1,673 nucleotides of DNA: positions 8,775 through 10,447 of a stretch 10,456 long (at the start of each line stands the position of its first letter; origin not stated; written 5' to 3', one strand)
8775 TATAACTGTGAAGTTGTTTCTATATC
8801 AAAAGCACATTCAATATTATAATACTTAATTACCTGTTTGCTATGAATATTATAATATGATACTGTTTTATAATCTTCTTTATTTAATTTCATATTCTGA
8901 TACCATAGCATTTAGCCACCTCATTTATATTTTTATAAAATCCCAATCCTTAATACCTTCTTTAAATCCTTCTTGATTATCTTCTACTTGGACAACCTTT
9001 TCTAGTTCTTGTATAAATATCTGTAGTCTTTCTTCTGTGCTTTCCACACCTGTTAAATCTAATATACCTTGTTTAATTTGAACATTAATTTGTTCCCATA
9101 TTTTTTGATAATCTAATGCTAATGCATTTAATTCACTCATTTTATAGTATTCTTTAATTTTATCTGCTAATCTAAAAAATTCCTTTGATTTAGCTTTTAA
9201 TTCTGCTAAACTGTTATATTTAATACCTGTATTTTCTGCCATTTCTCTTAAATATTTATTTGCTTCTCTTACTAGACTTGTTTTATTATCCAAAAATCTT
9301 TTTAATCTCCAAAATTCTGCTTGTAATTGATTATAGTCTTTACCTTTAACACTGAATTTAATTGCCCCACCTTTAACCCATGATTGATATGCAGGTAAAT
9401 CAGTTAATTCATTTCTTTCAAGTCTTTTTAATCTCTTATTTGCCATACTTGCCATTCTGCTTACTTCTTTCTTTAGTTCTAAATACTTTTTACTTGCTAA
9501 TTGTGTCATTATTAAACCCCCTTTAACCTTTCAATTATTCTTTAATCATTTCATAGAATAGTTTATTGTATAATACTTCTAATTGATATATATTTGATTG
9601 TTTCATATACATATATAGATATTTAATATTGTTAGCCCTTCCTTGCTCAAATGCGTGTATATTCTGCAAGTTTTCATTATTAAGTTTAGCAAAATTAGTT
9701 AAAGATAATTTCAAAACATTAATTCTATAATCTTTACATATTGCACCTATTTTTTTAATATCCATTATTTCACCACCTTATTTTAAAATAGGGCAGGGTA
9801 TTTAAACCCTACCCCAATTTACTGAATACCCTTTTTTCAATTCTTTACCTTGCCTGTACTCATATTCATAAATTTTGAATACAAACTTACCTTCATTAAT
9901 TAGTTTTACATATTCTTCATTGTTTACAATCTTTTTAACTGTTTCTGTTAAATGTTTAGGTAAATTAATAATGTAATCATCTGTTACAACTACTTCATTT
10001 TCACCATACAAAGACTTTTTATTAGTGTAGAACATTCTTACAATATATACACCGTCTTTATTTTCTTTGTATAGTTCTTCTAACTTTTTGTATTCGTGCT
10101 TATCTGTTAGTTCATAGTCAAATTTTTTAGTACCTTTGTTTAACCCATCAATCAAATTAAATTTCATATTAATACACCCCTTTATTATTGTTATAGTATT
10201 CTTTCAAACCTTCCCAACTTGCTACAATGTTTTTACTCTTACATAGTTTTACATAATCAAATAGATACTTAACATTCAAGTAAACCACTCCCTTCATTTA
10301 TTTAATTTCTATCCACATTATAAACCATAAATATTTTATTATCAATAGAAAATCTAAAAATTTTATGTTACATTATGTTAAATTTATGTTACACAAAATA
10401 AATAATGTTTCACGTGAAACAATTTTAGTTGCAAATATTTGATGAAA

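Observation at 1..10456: Complete 10.4-kb ITR-bounded, protein-primed podovirus genome, about half the size of classical phi29-like phages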

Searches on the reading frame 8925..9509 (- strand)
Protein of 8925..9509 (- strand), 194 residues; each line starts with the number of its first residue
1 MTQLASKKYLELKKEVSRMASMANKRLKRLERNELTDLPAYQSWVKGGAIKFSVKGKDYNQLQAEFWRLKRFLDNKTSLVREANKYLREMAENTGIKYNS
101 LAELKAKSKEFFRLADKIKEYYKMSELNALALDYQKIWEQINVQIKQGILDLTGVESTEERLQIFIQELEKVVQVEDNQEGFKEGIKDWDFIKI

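Call 12: search_protein_families(library=phrogs, proteins=[window:8925-9509:-], max_evalue=0.1)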
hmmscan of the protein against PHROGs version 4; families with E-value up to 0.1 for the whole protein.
window:8925-9509:- (194 aa): 2 families
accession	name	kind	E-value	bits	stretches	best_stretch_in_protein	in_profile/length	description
phrog_8898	-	unknown function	0.0076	16.9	1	81-129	11-59/70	-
phrog_19458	-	DNA, RNA and nucleotide metabolism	0.057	14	1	76-174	128-226/306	primase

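Call 13: search_protein_families(library=pfam, proteins=[window:8925-9509:-], max_evalue=0.1)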
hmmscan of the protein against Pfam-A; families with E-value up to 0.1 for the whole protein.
window:8925-9509:- (194 aa): 6 families
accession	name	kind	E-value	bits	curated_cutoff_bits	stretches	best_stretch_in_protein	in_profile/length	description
PF12998.12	ING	-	0.0069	17.4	23.9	0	11-88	15-89/102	Inhibitor of growth proteins N-terminal histone-binding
PF21450.3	RIF2_lid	-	0.01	16.4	27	1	61-122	22-83/85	RIF2, AAA+ lid domain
PF10158.14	LOH1CR12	-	0.017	15.7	24.7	0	105-179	23-96/131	Tumour suppressor protein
PF14226.12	DIOX_N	-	0.044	14.9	27.3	1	92-126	34-68/117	non-haem dioxygenase in morphine synthesis N-terminal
PF03954.19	Lectin_N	-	0.047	14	28.3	1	52-109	52-110/140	Hepatic lectin, N-terminal domain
PF24739.1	DUF7690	-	0.058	14.3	25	0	58-137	6-76/84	Domain of unknown function (DUF7690)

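Call 69: search_solved_structures(query=A2, max_evalue=10)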
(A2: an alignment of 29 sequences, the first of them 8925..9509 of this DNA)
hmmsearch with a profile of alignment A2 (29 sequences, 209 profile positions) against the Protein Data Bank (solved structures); distinct sequences matched with E-value up to 10: 9.
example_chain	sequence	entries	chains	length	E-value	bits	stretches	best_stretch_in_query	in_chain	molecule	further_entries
5lb7_B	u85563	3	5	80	0.092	15.7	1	103-169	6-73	Katanin p60 ATPase-containing subunit A1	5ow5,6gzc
2rpa_A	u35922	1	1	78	0.14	15.1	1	102-164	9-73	Katanin p60 ATPase-containing subunit A1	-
5nbt_B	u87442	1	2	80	0.2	14.6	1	103-169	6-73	Katanin p60 ATPase-containing subunit A1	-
2lch_A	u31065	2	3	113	0.21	14.6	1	95-187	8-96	Protein OR38 | computationally designed four-helix bundle protein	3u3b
5cwb_A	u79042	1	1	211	0.21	14.6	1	128-188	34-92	Designed helical repeat protein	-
3vjf_A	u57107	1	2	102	0.24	14.4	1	95-180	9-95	WA20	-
4hhd_A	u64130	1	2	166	0.76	12.7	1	81-172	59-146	Phototropin-1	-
7mwr_B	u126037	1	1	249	1.4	11.9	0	128-188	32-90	LHD101B4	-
7fdp_A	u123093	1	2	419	3.5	10.6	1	114-180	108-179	Insecticidal protein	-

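Call 85: search_protein_families(library=ncbifam, proteins=[window:8925-9509:-], max_evalue=0.1)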
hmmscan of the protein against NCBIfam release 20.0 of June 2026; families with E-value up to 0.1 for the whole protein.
window:8925-9509:- (194 aa): 1 family
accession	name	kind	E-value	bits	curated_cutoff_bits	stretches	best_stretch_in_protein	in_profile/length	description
NF050104.1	TA_MazE_antitoxin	equivalog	0.043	14.2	65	0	159-191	32-64/69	type II toxin-antitoxin system MazE family antitoxin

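Call 103: find_homologous_proteins(query=window:8925-9509:-, max_evalue=0.001)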
Query window:8925-9509:- (194 aa): 1420 proteins with E <= 0.001 among 1774 candidates; the best 120 are listed.
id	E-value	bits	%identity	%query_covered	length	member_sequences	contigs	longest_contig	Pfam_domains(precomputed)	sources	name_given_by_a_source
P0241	2.4e-117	408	100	100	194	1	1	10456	-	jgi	-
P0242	1.7e-110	385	94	100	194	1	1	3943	-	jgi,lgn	-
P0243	3.5e-110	384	94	100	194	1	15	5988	-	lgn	-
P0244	3.5e-110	384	94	100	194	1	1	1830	-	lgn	-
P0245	8.5e-110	383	94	100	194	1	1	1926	-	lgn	-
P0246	8.6e-110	383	93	100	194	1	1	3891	-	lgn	-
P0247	4.8e-109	380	93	100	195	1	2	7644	-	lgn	-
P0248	1.1e-108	379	93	100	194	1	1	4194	-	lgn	-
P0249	1.2e-108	379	93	99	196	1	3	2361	-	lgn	-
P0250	3.5e-108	378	92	100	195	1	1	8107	-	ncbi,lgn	-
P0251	3.5e-108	378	93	100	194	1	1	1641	-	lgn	-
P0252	4.9e-108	377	92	100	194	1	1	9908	-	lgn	-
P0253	5.1e-108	377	92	100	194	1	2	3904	-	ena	-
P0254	1.2e-107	376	91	99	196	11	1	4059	-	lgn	-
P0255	1.3e-107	376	92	100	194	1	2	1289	-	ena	-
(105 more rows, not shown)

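Call 106: find_encoding_contigs(protein=P0252, flank=10000, max_places=3)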
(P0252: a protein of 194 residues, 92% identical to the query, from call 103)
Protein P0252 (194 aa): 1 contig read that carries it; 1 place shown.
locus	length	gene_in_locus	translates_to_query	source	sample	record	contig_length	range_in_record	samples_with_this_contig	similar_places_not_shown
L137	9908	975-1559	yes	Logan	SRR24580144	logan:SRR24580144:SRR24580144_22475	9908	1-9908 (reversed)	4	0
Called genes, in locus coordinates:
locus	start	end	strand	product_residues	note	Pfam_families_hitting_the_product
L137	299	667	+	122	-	-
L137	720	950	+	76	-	-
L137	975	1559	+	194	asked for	-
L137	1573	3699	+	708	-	PF03175:DNA_pol_B_2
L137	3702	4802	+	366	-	PF05894:Podovirus_Gp16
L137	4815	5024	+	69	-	-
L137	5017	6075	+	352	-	-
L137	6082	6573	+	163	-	-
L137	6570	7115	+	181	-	-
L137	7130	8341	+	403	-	PF25622:Phi29_MCP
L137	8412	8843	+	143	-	-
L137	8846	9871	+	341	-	-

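Call 107: find_encoding_contigs(protein=P0243, flank=10000, max_places=6)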
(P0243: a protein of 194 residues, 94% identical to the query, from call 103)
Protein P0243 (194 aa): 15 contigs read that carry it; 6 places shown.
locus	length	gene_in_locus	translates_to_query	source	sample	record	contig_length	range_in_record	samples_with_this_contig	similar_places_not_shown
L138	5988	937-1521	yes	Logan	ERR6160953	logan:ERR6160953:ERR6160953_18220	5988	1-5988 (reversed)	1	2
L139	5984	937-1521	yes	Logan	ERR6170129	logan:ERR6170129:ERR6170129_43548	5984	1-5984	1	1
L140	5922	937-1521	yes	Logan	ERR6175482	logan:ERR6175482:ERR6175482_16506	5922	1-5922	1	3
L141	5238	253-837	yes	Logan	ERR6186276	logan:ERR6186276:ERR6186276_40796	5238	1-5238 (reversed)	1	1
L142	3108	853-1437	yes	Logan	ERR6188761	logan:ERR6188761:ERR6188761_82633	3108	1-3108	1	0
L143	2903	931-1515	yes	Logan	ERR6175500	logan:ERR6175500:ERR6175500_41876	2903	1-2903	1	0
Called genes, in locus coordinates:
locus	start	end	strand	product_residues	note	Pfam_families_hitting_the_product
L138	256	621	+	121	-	-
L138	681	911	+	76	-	-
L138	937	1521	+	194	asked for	-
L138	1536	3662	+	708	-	PF03175:DNA_pol_B_2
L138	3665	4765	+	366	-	PF05894:Podovirus_Gp16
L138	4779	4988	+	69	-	-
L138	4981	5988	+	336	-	?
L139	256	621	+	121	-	-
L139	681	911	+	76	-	-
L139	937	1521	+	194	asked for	-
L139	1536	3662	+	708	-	PF03175:DNA_pol_B_2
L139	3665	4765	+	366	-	PF05894:Podovirus_Gp16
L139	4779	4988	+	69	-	-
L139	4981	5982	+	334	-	?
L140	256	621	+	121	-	-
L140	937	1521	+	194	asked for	-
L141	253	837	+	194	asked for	-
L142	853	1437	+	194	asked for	-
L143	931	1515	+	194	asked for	-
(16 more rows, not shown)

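Call 108: find_encoding_contigs(protein=P0250, flank=10000, max_places=3)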
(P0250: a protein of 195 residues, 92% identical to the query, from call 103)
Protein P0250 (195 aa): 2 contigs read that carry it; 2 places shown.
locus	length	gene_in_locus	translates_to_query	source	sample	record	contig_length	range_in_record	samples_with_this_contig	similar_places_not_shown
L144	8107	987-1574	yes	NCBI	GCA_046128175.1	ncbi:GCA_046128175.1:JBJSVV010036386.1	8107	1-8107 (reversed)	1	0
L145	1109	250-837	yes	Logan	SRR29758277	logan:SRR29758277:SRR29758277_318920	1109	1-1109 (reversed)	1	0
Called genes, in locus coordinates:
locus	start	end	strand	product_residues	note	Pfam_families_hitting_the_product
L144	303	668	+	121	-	-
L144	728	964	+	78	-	-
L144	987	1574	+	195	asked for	-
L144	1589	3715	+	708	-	PF03175:DNA_pol_B_2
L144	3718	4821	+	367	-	PF05894:Podovirus_Gp16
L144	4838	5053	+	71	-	-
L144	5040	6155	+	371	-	-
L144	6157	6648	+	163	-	-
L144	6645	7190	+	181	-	-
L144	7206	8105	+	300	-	?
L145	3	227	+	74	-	?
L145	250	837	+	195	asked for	-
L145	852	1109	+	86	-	?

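Call 111: search_protein_families(library=pfam, proteins=[L137:8846-9871:+], max_evalue=0.01)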
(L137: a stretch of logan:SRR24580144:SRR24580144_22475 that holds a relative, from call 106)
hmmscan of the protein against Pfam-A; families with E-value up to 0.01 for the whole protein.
L137:8846-9871:+ (341 aa): 0 families

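Call 112: predict_structure(alignment_id=A8)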
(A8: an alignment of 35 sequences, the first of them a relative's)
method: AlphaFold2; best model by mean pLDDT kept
length: 194 residues; sequences in the alignment: 35
mean_pLDDT: 76.5   pTM: 0.69
mean pLDDT of the five models: 76.5, 70.2, 67.8, 64.3, 60.5
residues with pLDDT >= 90: 20; 70-90: 128; 50-70: 23; < 50: 23
segments of 3 or more residues with pLDDT < 50: 172-194
pLDDT, mean of each block of 10 residues (from residue 1): 72 92 89 82 66 84 88 85 89 87 89 85 70 73 83 78 79 43 38 31
secondary structure, 60 per line:
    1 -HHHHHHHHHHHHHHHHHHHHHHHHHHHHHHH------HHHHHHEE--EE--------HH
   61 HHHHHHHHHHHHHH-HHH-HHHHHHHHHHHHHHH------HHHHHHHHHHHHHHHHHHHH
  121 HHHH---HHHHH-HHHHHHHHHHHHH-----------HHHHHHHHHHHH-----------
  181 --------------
elements in order: H2-32 H39-44 H59-74 H80-94 H101-124 H128-132 H134-146 H158-169

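Call 115: fold_search(model_id=the predicted structure, library=pdb)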
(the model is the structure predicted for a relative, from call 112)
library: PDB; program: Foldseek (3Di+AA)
matches with E <= 10: 58; with E <= 0.001: 0
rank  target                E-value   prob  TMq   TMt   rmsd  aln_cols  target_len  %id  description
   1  9fw7                  9.3e-01  0.12  0.19  0.18  18.5       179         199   16  Retroaldolase 32 (RAD32) (released 2025-07-09)
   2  5vjs                  1.7e+00  0.08  0.19  0.19  26.6       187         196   16  De Novo Photosynthetic Reaction Center Protein Equipped with Heme B, a synthetic Zn porphyrin, and Zn(II) cations (released 2018-04-25)
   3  9s98_C                1.9e+00  0.06  0.17  0.18  20.8       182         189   12  CdvB2 filament - high twist, class A (released 2026-01-28)
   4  9s98_A                2.7e+00  0.05  0.18  0.17  20.6       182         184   10  CdvB2 filament - high twist, class A (released 2026-01-28)
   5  6fes_A                2.8e+00  0.07  0.18  0.13  15.5       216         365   12  Crystal structure of novel repeat protein BRIC2 fused to DARPin D12 (released 2018-09-05)
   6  9s99_B                2.8e+00  0.04  0.15  0.15  22.4       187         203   13  CdvB2 filament - high twist, class B (released 2026-01-28)
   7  6z0c_D                3.0e+00  0.04  0.15  0.15  21.5       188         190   13  Structure of in silico modelled artificial Maquette-3 protein (released 2021-03-17)
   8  6fxe_A                3.1e+00  0.06  0.20  0.19  18.7       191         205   11  BBE31 from Lyme disease agent Borrelia (Borreliella) burgdorferi playing a vital role in successful colonization of th (released 2019-03-20)
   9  3npk_A                3.6e+00  0.06  0.18  0.16  14.5       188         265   18  The crystal structure of geranyltranstransferase from Campylobacter jejuni (released 2010-07-14)
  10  9gdi_B                3.8e+00  0.02  0.11  0.13  29.3       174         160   16  HUMAN PI3KDELTA IN COMPLEX WITH ISOCUMARIN INHIBITOR 10 (released 2024-12-18)
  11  8d9o                  4.0e+00  0.04  0.17  0.17  25.5       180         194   16  De Novo Photosynthetic Reaction Center Protein in Apo-State (released 2022-09-28)
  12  5izt_A                4.0e+00  0.03  0.15  0.14  21.9       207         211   11  Crystal structure of a C-terminal proteolytic fragment of an outer surface protein from Borrelia burgdorferi (released 2016-05-04)
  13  5vju                  4.2e+00  0.05  0.19  0.19  25.9       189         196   15  De Novo Photosynthetic Reaction Center Protein Variant Equipped with His-Tyr H-bond, Heme B, and Cd(II) ions (released 2018-04-25)
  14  6fze_A                4.2e+00  0.04  0.18  0.17  17.7       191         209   14  BBE31 from Lyme disease agent Borrelia (Borreliella) burgdorferi playing a vital role in successful colonization of th (released 2019-03-27)
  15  5c22_C                4.2e+00  0.03  0.15  0.12  27.5       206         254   16  Crystal structure of Zn-bound HlyD from E. coli (released 2016-02-17)
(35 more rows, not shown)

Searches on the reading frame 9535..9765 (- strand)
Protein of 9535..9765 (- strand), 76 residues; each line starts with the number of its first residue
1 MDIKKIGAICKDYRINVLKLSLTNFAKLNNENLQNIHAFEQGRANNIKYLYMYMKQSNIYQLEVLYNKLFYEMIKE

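Call 12: search_protein_families(library=phrogs, proteins=[window:9535-9765:-], max_evalue=0.1)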
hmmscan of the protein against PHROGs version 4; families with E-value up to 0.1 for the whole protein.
window:9535-9765:- (76 aa): 1 family
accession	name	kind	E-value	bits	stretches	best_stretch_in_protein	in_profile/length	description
phrog_20223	-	unknown function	0.064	13.9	1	10-61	114-163/215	-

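Call 13: search_protein_families(library=pfam, proteins=[window:9535-9765:-], max_evalue=0.1)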
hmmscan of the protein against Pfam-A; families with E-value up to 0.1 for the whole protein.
window:9535-9765:- (76 aa): 0 families

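Call 85: search_protein_families(library=ncbifam, proteins=[window:9535-9765:-], max_evalue=0.1)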
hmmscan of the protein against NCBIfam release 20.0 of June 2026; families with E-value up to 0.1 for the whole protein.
window:9535-9765:- (76 aa): 0 families

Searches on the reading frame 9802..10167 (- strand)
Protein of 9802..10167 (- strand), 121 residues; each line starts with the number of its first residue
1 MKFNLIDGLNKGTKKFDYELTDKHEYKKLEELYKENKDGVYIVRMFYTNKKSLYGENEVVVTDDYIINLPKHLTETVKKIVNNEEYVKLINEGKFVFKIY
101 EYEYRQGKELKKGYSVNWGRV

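Call 12: search_protein_families(library=phrogs, proteins=[window:9802-10167:-], max_evalue=0.1)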
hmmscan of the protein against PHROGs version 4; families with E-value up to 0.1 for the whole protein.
window:9802-10167:- (121 aa): 1 family
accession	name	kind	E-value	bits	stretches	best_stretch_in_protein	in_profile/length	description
phrog_28982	-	unknown function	0.093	13.8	0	36-98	20-80/150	-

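Call 13: search_protein_families(library=pfam, proteins=[window:9802-10167:-], max_evalue=0.1)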
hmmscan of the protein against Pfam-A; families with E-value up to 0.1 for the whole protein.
window:9802-10167:- (121 aa): 2 families
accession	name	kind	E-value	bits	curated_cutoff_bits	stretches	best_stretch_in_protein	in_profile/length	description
PF20603.3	Bact_hydrolase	-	0.054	13.9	27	0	71-113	81-120/160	Bacterial hydrolase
PF15534.11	Ntox35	-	0.082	14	23.6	0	20-58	10-49/78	Bacterial toxin 35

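Call 38: find_encoding_contigs(protein=window:9802-10167:-, flank=10000, max_places=10)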
Protein window:9802-10167:- (121 aa): no gene with exactly this product is on record in the collection.

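Call 79: search_solved_structures(query=A7, max_evalue=10)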
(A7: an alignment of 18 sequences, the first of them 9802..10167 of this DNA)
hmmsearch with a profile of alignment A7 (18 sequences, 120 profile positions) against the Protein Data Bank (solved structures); distinct sequences matched with E-value up to 10: 5.
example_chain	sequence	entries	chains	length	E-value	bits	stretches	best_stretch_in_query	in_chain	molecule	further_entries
5yfp_D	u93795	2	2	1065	0.018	18.5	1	23-99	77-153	Exocyst complex component SEC8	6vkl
3u7i_A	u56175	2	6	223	0.18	15.3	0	61-92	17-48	FMN-dependent NADH-azoreductase 1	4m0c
7m8i_A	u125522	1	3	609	0.9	13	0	19-81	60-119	Adrenodoxin, Cytochrome P450 11B2, mitochondrial fusion enzyme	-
5zwt_A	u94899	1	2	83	2.2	11.7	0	56-89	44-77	Acyl carrier protein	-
5zws_B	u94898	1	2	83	2.3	11.7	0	56-89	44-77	Acyl carrier protein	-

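Call 85: search_protein_families(library=ncbifam, proteins=[window:9802-10167:-], max_evalue=0.1)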
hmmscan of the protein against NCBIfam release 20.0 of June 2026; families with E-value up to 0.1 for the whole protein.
window:9802-10167:- (121 aa): 0 families

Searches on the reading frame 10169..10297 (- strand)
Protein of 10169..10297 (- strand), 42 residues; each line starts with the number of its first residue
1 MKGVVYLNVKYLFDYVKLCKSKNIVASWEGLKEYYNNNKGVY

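Call 12: search_protein_families(library=phrogs, proteins=[window:10169-10297:-], max_evalue=0.1)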
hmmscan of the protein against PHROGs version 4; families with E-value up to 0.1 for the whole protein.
window:10169-10297:- (42 aa): 1 family
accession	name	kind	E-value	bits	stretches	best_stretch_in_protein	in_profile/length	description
phrog_11749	-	unknown function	1.9e-08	35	1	7-35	1-29/48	-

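Call 13: search_protein_families(library=pfam, proteins=[window:10169-10297:-], max_evalue=0.1)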
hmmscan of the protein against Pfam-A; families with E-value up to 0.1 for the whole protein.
window:10169-10297:- (42 aa): 0 families

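Call 85: search_protein_families(library=ncbifam, proteins=[window:10169-10297:-], max_evalue=0.1)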
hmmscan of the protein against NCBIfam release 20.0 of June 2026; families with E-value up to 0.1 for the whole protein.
window:10169-10297:- (42 aa): 1 family
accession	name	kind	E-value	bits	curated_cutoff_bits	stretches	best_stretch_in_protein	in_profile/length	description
NF005213.0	PRK06698.1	equivalog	0.078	11.7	768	1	2-36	328-361/459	bifunctional 5'-methylthioadenosine/S-adenosylhomocysteine nucleosidase/phosphatase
